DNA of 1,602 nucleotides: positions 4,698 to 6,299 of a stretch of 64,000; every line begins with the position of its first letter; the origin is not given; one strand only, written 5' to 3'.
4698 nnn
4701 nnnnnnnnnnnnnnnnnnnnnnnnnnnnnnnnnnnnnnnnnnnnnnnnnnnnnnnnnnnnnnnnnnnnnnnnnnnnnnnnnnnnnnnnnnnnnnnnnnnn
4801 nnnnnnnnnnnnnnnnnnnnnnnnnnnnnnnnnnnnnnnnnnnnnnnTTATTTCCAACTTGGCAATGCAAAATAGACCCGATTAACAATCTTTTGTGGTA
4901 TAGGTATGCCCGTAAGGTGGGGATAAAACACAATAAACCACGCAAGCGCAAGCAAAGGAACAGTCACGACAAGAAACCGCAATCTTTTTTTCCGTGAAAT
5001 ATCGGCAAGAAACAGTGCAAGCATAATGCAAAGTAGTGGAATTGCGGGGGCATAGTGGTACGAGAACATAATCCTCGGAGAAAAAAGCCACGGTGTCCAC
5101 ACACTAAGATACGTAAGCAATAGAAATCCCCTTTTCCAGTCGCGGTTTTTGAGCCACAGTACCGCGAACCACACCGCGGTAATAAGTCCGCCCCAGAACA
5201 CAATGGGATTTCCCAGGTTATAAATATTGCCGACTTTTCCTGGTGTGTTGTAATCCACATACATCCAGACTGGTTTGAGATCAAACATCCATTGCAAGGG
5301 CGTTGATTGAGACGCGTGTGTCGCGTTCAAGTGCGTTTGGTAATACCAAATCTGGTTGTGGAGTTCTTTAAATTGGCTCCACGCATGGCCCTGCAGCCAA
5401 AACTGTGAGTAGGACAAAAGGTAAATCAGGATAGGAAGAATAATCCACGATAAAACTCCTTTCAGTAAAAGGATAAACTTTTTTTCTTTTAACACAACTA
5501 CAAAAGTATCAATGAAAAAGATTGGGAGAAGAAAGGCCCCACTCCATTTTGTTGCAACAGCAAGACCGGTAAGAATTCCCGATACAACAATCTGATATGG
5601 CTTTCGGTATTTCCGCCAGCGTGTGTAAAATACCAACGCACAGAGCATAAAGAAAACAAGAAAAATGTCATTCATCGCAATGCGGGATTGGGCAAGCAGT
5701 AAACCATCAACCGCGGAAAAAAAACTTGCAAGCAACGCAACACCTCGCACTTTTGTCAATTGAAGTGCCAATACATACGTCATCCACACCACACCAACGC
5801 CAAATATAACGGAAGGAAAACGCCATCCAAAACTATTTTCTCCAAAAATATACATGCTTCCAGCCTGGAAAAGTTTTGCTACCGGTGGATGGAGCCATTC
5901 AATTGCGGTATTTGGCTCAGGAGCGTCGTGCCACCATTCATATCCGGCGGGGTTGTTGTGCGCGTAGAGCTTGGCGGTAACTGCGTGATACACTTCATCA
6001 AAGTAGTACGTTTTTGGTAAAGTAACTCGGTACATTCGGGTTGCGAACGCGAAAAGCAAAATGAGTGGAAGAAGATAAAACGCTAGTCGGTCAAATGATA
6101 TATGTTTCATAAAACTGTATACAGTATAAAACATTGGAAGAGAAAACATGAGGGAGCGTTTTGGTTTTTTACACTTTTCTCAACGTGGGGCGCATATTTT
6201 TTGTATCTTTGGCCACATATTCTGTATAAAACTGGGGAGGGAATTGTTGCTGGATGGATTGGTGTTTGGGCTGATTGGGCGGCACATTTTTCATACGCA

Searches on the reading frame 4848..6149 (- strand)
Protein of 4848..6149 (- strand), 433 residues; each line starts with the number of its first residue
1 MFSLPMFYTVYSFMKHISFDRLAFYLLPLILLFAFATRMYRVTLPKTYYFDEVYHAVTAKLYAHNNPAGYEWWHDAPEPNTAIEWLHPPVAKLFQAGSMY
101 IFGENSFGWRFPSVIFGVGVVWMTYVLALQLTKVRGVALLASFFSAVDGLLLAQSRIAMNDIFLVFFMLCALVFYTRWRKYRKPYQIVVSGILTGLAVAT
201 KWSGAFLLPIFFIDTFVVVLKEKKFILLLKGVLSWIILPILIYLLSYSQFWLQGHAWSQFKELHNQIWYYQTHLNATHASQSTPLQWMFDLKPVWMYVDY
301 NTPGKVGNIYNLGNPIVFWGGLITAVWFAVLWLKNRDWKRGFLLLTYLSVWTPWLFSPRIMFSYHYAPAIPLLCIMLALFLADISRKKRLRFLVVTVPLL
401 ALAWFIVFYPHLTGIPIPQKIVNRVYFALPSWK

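Call 35: search_protein_families(library=pfam, proteins=[window:4848-6149:-], max_evalue=0.01)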
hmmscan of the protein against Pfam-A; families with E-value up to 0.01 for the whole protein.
window:4848-6149:- (433 aa): 3 families
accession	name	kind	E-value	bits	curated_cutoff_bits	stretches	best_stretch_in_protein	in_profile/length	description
PF02366.24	PMT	-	8.2e-22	78.4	22.7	1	30-246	3-236/245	Dolichyl-phosphate-mannose-protein mannosyltransferase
PF16192.10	PMT_4TMC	-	4.5e-15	56.1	32.4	1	257-425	2-196/202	C-terminal four TMM region of protein-O-mannosyltransferase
PF13231.12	PMT_2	-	1e-13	52.3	26.1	1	87-242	2-159/160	Dolichyl-phosphate-mannose-protein mannosyltransferase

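Call 54: search_protein_families(library=ncbifam, proteins=[window:4848-6149:-], max_evalue=0.01)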
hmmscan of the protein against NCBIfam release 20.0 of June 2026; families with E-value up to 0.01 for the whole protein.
window:4848-6149:- (433 aa): 3 families
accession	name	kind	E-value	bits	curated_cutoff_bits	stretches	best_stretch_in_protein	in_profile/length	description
NF058602.1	PrMnsylTfPmt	equivalog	7.9e-21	74.4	800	2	86-172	98-184/530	protein O-mannosyltransferase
TIGR03663.1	TIGR03663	subfamily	1.4e-11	44.1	126.25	1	29-231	6-192/435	flippase activity-associated protein Agl23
NF009784.2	PRK13279.1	equivalog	7.9e-06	24.7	567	1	96-241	70-217/539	lipid IV(A) 4-amino-4-deoxy-L-arabinosyltransferase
